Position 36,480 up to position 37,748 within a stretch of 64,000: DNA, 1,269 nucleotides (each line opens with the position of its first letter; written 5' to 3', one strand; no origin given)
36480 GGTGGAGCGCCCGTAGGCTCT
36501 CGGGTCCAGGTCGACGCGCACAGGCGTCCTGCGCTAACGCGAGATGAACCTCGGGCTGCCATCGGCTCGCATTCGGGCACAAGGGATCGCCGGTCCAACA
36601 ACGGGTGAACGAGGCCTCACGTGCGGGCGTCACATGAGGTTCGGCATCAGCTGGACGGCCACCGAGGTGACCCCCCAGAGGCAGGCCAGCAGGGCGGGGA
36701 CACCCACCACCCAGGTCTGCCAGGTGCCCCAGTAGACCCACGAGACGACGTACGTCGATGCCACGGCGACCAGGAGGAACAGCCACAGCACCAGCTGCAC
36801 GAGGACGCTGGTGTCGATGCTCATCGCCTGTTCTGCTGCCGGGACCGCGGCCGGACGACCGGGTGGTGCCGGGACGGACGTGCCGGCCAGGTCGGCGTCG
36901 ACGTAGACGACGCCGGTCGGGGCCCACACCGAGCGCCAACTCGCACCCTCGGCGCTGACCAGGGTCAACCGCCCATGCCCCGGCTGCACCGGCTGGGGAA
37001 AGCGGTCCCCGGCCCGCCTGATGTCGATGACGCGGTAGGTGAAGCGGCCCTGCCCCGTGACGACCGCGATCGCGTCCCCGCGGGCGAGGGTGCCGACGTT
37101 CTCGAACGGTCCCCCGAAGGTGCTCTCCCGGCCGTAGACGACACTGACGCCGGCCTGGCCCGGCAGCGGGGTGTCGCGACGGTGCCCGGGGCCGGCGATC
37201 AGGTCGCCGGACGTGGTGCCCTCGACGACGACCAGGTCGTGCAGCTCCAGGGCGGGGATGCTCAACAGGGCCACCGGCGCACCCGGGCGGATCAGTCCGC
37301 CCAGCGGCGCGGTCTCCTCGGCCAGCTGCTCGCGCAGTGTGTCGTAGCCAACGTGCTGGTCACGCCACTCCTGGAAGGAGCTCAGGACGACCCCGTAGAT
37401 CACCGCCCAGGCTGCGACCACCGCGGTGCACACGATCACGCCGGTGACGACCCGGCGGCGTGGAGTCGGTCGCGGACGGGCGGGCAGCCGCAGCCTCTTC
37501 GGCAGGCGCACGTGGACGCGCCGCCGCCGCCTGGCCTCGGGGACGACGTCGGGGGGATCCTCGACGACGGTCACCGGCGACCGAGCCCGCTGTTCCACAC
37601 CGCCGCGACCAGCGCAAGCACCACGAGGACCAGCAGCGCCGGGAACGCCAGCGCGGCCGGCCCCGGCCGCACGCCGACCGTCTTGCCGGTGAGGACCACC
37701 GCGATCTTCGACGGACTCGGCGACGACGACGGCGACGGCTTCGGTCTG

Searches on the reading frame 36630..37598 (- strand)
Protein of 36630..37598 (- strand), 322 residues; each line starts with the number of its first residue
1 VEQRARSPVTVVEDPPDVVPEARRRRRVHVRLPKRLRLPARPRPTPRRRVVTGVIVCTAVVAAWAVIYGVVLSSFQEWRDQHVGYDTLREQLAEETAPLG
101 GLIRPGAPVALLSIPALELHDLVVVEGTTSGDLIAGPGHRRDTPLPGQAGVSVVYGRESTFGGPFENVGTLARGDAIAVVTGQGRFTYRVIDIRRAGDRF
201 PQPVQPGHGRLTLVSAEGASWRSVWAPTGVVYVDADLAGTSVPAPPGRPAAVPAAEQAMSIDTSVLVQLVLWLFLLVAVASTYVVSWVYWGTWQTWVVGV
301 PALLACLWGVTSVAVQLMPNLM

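Call 16: search_protein_families(library=pfam, proteins=[window:36630-37598:-], max_evalue=1)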
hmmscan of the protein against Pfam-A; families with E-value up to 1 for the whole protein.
window:36630-37598:- (322 aa): 1 family
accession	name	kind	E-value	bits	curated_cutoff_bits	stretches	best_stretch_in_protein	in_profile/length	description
PF04203.18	Sortase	-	5e-11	42.9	26.6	1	112-195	1-84/125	Sortase domain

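Call 25: search_solved_structures(query=window:36630-37574:-, max_evalue=1, show_alignments=4)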
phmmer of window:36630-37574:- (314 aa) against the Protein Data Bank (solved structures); distinct sequences matched with E-value up to 1: 14.
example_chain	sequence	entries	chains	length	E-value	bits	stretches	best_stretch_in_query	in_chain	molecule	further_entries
5uus_A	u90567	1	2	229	2.1e-13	53.3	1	98-195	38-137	Possible sortase-like protein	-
5go6_A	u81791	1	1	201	1.6e-07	33.9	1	97-184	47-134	Putative secreted protein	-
5go5_A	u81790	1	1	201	1.9e-07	33.7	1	97-184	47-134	sortase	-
4d70_A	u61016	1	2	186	7.2e-06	28.5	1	94-185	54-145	SORTASE FAMILY PROTEIN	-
8t28_A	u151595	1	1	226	0.00015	24.1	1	101-207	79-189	Class C sortase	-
5utt_A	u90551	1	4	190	0.00019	23.8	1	98-183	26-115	Sortase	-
5cuw_A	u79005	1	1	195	0.00089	21.6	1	93-185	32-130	SrtE1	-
2kw8_A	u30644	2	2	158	0.0011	21.3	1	101-208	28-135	LPXTG-site transpeptidase family protein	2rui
2xwg_A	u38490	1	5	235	0.037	16.3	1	102-206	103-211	SORTASE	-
8wm6_g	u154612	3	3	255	0.31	13.3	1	191-277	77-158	cac-g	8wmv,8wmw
7cfj_A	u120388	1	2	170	0.57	12.4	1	94-194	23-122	Class A sortase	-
7f87_A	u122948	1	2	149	0.67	12.1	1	99-195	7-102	Class A sortase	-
5hu4_A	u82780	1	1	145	0.74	12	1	100-207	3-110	Cysteine protease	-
7y5e_12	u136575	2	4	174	0.81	11.9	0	218-272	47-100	Chlorophyll a-b binding protein, chloroplastic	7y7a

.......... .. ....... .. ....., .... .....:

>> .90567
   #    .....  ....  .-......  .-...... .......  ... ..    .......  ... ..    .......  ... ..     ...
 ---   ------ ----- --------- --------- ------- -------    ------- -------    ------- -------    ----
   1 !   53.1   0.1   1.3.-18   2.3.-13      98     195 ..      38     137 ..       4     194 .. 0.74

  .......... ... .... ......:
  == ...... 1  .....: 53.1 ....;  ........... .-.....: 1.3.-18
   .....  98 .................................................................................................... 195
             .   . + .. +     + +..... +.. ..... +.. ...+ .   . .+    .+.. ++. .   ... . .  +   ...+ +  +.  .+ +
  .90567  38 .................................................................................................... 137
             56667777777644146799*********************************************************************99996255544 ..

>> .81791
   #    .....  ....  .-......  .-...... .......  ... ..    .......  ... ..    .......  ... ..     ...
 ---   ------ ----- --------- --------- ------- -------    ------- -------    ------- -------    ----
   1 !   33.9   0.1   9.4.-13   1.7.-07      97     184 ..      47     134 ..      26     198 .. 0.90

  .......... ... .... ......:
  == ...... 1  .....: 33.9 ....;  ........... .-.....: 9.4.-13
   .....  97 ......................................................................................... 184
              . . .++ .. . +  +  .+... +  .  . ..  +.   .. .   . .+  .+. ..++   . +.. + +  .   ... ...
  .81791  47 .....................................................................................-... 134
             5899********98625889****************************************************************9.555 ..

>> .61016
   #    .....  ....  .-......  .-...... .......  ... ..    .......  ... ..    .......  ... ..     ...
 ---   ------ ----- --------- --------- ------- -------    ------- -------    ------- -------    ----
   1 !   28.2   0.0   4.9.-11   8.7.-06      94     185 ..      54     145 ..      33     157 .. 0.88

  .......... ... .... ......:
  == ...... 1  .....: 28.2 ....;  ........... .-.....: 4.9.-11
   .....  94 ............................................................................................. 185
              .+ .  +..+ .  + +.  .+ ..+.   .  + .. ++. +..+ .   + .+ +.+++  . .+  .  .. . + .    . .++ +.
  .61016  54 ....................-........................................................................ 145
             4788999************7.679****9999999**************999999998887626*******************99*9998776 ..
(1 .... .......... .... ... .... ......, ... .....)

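Call 26: search_protein_families(library=ncbifam, proteins=[window:36630-37574:-], max_evalue=0.1)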
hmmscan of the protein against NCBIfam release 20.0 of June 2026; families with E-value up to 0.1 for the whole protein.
window:36630-37574:- (314 aa): 7 families
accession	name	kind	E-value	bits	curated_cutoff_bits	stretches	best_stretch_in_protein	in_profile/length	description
NF033747.1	class_E_sortase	subfamily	6.6e-18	65.3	160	1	42-186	3-157/211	class E sortase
NF058671.1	sortase_SrtD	exception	1.3e-10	41.3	140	1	93-185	56-144/187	class D sortase, LPxTATN-specific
NF033746.1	class_D_sortase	subfamily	6.1e-10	39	165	1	98-185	7-90/135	class D sortase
TIGR01076.1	sortase_fam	subfamily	1.7e-06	27.9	39.35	1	103-187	2-88/136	sortase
TIGR03784.1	marine_sortase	equivalog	1.5e-05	24.7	158.25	1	100-185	50-132/174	class GN sortase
NF033748.1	class_F_sortase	subfamily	0.011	15.4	166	1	130-187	48-108/155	class F sortase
NF033745.1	class_C_sortase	subfamily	0.011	15.4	160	1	100-186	92-180/220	class C sortase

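Call 58: find_homologous_proteins(query=window:36630-37574:-, max_evalue=0.00001)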
Query window:36630-37574:- (314 aa): 2052 proteins with E <= 0.00001 among 8000 candidates; the best 120 are listed.
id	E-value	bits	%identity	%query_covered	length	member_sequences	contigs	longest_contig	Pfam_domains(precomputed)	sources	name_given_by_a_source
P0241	1.0e-202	690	100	100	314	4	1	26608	PF04203.19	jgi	-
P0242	1.9e-97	344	60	82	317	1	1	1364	PF04203.19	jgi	jgi:sortase A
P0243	2.0e-92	328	53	100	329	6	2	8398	PF04203.19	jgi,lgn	jgi:sortase A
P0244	2.3e-91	324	52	100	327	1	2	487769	PF04203.19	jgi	jgi:sortase A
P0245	9.7e-91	322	54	100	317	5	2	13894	PF04203.19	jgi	jgi:sortase A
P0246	1.4e-90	322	52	100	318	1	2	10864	PF04203.19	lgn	-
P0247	2.0e-90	321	58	80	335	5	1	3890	PF04203.19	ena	-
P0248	3.3e-90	320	55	87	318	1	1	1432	PF04203.19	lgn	-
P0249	5.5e-90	320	51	98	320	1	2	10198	PF04203.19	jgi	-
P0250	7.9e-90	319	55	99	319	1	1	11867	PF04203.19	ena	-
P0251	4.3e-89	317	53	94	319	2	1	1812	PF04203.19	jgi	jgi:sortase A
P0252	6.1e-89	316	54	96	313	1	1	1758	PF04203.19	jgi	jgi:sortase A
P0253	3.6e-88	314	54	96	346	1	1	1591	PF04203.19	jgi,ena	-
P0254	6.4e-88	313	54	93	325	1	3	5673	PF04203.19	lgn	-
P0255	1.1e-87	312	56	87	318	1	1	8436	PF04203.19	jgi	jgi:sortase A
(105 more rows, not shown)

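Call 67: predict_structure(alignment_id=A3)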
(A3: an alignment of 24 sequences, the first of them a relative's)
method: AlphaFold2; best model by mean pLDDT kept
length: 314 residues; sequences in the alignment: 24
mean_pLDDT: 78.8   pTM: 0.69
mean pLDDT of the five models: 78.8, 72.6, 71.9, 68.0, 66.0
residues with pLDDT >= 90: 99; 70-90: 130; 50-70: 57; < 50: 28
segments of 3 or more residues with pLDDT < 50: 11-17, 151-153, 211-217, 311-314
pLDDT, mean of each block of 10 residues (from residue 1): 53 48 53 67 77 72 68 89 93 89 95 91 80 94 86 64 95 96 92 89 86 50 92 88 73 59 85 86 86 87 71 45
secondary structure, 60 per line:
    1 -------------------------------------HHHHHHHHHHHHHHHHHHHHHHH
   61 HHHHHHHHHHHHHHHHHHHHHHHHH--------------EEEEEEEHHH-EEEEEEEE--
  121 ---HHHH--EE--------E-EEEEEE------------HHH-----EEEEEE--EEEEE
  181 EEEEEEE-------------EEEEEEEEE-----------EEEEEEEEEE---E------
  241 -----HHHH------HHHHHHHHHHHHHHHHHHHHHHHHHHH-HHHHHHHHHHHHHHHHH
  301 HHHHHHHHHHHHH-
elements in order: H38-85 E100-106 E111-118 H124-127 E142-147 E168-173 E176-187 E201-209 E221-230 H246-249 H256-282 H284-313

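Call 69: fold_search(model_id=the predicted structure, library=pdb)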
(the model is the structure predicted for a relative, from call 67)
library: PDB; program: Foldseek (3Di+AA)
matches with E <= 10: 202; with E <= 0.001: 122
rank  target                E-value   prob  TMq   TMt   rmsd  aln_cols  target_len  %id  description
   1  4d70_A                3.4e-10  1.00  0.41  0.78   3.7       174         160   23  Structural, biophysical and biochemical analyses of a Clostridium perfringens Sortase D5 transpeptidase (released 2015-07-15)
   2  5uus_A                5.1e-10  1.00  0.39  0.58   9.4       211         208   24  SrtF sortase from Corynebacterium diphtheriae (released 2017-03-22)
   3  5uus_B                6.8e-10  1.00  0.38  0.56   9.1       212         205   24  SrtF sortase from Corynebacterium diphtheriae (released 2017-03-22)
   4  5k9a                  7.7e-10  1.00  0.37  0.53   7.5       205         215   18  Sortase A from Corynebacterium diphtheriae (released 2016-06-15)
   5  6ixz_A                3.1e-09  1.00  0.39  0.61   8.2       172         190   18  X-ray structure of sortase C from Clostridium perfringens SM101 (released 2019-08-14)
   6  2xwg_D                3.9e-09  1.00  0.37  0.61   6.1       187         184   21  Crystal structure of sortase C-1 from Actinomyces oris (formerly Actinomyces naeslundii) (released 2011-02-23)
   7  2xwg_C                4.2e-09  1.00  0.37  0.63   5.9       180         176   21  Crystal structure of sortase C-1 from Actinomyces oris (formerly Actinomyces naeslundii) (released 2011-02-23)
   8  8t28                  5.0e-09  1.00  0.36  0.58   5.1       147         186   26  The crystal structure of SrtC2 sortase from Actinomyces oris (released 2024-04-17)
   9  2xwg_E                5.0e-09  1.00  0.35  0.60   6.2       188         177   20  Crystal structure of sortase C-1 from Actinomyces oris (formerly Actinomyces naeslundii) (released 2011-02-23)
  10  3rcc_F                5.3e-09  1.00  0.34  0.74   3.5       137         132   20  Crystal Structure of the Streptococcus agalactiae Sortase A (released 2011-09-07)
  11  6bwe_B                5.6e-09  1.00  0.37  0.61   6.3       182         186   19  Sortase A from Corynebacterium diphtheriae, lid mutant (released 2017-12-27)
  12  4g1h                  6.7e-09  1.00  0.36  0.62   6.2       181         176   16  Group B Streptococcus Pilus Island 1 Sortase C2 (released 2012-12-05)
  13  3tbe_F                7.5e-09  1.00  0.37  0.59   9.3       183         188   18  The crystal structure of the complex of Streptococcus agalactiae sortase C1 and MTSET (released 2011-10-26)
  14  3g69_A                8.0e-09  1.00  0.37  0.59   9.5       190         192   15  The crystal structure of Streptococcus pneumoniae Sortase C provides novel insights into catalysis as well as pilin su (released 2009-09-01)
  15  3tbe_C                8.4e-09  1.00  0.37  0.59  10.2       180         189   17  The crystal structure of the complex of Streptococcus agalactiae sortase C1 and MTSET (released 2011-10-26)
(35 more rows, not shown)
